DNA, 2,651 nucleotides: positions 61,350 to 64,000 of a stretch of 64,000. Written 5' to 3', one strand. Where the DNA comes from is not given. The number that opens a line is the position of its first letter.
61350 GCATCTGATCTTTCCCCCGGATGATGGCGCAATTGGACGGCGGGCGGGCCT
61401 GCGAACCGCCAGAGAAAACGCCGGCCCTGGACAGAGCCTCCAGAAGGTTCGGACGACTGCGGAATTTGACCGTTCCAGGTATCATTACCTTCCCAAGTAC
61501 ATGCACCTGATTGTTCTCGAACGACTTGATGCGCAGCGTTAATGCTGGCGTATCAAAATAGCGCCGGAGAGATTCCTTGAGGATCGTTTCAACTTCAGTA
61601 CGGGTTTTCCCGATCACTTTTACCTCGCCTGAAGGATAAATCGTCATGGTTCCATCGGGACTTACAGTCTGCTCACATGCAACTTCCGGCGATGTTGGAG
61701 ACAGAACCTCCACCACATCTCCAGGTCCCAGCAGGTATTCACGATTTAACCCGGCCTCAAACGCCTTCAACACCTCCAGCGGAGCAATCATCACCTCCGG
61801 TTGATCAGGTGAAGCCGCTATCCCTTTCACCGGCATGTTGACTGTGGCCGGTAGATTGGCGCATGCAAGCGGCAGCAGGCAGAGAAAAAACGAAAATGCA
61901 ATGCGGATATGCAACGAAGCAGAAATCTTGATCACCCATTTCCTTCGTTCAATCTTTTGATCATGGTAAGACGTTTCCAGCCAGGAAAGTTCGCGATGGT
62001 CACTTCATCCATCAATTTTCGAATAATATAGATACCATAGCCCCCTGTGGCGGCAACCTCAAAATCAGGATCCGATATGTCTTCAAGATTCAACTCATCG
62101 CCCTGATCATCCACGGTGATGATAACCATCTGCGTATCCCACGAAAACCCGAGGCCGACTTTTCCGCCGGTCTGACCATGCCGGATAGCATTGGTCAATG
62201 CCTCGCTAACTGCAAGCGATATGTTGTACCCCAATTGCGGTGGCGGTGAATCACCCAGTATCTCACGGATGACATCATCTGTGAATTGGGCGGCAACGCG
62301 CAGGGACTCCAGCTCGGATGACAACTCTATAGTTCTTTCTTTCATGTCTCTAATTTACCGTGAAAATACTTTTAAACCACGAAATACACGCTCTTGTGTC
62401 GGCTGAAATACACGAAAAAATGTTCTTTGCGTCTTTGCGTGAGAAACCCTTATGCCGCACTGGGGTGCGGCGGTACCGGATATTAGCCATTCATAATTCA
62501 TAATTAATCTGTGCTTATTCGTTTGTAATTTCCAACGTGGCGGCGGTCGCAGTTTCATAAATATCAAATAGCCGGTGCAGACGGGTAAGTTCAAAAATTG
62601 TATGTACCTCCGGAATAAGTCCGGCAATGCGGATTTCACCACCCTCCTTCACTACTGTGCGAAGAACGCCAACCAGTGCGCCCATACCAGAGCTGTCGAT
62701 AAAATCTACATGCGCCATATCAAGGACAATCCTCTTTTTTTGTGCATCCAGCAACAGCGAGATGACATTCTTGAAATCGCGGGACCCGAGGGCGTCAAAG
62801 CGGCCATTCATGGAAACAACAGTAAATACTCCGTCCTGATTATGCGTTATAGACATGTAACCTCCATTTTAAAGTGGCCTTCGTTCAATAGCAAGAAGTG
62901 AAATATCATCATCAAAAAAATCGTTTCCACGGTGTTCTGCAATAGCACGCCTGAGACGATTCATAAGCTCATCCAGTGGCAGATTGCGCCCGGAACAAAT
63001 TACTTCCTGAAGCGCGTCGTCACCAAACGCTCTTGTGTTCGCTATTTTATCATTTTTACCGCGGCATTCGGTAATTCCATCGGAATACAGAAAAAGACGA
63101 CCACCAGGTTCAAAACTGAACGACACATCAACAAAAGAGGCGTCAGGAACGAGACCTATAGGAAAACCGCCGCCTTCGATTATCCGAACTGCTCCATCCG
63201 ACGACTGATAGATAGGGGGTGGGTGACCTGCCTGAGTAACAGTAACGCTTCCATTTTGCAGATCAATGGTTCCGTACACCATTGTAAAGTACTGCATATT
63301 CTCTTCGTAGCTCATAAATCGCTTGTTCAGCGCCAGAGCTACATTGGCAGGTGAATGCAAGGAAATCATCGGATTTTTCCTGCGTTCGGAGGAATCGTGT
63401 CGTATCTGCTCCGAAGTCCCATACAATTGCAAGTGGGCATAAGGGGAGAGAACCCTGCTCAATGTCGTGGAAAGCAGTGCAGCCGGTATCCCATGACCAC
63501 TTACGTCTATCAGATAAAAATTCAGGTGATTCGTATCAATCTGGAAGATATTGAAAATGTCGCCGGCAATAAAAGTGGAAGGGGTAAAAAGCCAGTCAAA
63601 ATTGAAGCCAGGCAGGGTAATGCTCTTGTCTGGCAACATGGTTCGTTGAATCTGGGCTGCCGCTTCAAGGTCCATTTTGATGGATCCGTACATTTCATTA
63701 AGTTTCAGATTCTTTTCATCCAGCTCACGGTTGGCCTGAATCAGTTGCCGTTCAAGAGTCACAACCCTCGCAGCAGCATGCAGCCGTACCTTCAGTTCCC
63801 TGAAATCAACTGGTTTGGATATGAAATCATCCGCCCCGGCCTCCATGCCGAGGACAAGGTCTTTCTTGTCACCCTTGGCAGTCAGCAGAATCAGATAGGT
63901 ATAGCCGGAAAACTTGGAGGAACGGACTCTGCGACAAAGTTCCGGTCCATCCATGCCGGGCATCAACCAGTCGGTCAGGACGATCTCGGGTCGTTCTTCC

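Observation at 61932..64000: Sigma-factor-less partner-switching set translationally coupled to EPS export genes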

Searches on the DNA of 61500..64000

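Call 38: search_rna_families(source=window, start=61500, end=64000, threshold=evalue, max_evalue=1)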
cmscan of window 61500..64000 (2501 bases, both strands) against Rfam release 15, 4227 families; matches with E-value up to 1: 0.
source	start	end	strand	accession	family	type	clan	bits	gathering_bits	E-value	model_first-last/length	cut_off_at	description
